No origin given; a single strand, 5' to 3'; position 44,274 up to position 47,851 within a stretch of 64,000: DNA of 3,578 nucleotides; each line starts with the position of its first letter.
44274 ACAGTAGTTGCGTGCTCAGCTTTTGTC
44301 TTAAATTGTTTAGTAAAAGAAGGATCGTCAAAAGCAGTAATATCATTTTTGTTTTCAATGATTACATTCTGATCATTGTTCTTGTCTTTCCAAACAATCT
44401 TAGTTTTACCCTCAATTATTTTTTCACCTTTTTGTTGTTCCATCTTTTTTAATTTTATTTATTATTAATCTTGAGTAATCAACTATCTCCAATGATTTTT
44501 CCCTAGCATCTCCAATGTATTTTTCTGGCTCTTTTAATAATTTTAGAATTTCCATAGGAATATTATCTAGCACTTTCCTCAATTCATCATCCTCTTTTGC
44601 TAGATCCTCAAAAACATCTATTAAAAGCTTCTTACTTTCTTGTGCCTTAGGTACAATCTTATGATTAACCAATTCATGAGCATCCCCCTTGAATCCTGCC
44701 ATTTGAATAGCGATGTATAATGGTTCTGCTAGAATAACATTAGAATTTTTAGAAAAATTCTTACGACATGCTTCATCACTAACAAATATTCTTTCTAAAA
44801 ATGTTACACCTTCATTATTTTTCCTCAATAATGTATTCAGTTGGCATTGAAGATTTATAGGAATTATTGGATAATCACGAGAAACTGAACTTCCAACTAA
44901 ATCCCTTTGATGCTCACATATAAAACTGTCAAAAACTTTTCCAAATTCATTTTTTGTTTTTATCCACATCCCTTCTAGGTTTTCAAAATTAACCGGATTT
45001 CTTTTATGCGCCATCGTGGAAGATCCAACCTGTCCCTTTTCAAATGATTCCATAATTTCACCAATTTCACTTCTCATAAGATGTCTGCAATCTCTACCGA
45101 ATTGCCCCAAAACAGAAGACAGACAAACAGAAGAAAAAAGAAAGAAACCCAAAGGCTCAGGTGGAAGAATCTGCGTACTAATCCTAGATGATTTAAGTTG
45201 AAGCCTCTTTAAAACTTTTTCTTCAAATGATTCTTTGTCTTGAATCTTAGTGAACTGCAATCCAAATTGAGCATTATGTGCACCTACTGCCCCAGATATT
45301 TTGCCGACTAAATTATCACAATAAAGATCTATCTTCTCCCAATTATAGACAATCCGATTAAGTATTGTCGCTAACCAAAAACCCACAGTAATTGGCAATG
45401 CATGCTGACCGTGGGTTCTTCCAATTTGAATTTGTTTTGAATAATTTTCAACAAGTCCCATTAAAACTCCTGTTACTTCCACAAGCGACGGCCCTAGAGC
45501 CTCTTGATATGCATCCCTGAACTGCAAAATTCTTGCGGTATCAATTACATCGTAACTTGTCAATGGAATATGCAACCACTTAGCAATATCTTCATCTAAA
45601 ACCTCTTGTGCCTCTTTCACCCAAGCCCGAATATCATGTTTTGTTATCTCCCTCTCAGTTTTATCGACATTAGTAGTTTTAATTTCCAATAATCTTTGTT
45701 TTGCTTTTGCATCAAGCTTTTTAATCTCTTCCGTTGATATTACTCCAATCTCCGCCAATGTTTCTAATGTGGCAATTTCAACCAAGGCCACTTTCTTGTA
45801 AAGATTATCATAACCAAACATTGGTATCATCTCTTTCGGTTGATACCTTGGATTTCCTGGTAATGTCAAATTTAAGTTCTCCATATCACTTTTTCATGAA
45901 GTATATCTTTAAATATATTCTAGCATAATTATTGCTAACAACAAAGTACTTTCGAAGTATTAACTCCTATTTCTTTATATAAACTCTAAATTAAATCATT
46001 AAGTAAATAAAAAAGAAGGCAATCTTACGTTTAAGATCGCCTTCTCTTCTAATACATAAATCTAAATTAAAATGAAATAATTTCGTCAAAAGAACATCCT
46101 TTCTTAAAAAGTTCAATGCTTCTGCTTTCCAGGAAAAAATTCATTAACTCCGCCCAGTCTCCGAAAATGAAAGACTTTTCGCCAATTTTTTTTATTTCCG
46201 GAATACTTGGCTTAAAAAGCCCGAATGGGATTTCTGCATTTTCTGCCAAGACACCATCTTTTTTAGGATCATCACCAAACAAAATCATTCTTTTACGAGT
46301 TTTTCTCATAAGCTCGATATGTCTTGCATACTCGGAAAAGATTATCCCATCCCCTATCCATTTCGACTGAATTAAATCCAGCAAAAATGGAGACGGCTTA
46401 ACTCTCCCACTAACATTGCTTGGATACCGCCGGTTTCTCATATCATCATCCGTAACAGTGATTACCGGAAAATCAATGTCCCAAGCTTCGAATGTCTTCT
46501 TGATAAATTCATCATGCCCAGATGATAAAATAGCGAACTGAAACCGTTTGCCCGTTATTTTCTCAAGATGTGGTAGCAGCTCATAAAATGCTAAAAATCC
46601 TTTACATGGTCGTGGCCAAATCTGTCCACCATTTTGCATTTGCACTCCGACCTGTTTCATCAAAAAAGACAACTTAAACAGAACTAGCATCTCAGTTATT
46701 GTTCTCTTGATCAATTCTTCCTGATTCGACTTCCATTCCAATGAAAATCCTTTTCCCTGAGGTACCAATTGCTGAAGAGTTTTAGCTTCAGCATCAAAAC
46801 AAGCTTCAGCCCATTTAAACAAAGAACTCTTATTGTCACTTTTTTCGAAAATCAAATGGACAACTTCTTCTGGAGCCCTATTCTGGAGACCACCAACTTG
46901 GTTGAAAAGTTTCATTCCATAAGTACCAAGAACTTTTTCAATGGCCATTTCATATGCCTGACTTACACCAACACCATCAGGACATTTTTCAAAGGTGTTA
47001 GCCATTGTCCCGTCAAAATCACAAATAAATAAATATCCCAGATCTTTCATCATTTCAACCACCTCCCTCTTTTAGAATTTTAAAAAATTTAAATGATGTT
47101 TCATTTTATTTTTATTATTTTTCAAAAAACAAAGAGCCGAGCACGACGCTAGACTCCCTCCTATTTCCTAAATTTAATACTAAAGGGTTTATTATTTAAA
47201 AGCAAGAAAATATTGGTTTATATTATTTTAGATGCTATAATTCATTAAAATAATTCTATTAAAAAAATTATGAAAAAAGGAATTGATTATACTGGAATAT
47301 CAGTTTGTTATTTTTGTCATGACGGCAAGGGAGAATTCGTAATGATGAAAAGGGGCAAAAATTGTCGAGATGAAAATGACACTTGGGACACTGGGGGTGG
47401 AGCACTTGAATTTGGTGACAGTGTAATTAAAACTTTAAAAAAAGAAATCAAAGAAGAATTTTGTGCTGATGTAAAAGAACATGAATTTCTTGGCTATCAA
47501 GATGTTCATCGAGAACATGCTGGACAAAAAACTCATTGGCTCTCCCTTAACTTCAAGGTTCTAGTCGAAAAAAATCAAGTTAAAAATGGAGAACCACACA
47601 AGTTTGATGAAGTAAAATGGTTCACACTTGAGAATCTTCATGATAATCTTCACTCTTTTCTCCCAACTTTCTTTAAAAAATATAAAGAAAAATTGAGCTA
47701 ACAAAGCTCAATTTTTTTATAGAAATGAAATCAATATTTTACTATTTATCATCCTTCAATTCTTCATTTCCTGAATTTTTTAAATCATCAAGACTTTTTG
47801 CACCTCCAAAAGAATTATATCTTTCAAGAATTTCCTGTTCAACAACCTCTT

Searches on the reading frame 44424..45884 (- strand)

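Call 47: search_protein_families(library=pfam, proteins=[window:44424-45884:-], max_evalue=0.0001)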
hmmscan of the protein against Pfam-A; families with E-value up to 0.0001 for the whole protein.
window:44424-45884:- (486 aa): 1 family
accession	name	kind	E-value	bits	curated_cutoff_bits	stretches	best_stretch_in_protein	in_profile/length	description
PF00206.25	Lyase_1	-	3.3e-31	109.3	27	1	35-306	31-306/312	Lyase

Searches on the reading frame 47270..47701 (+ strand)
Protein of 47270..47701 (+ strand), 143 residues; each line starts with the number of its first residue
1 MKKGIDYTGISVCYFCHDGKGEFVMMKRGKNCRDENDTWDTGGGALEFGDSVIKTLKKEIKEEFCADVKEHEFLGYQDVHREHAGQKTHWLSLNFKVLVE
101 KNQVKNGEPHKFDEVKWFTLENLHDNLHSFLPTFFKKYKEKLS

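Call 47: search_protein_families(library=pfam, proteins=[window:47270-47701:+], max_evalue=0.0001)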
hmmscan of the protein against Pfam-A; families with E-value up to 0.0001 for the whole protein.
window:47270-47701:+ (143 aa): 1 family
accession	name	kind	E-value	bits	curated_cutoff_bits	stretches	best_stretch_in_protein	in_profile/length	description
PF00293.34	NUDIX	-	4e-14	53.2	21.1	1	10-135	4-131/134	NUDIX domain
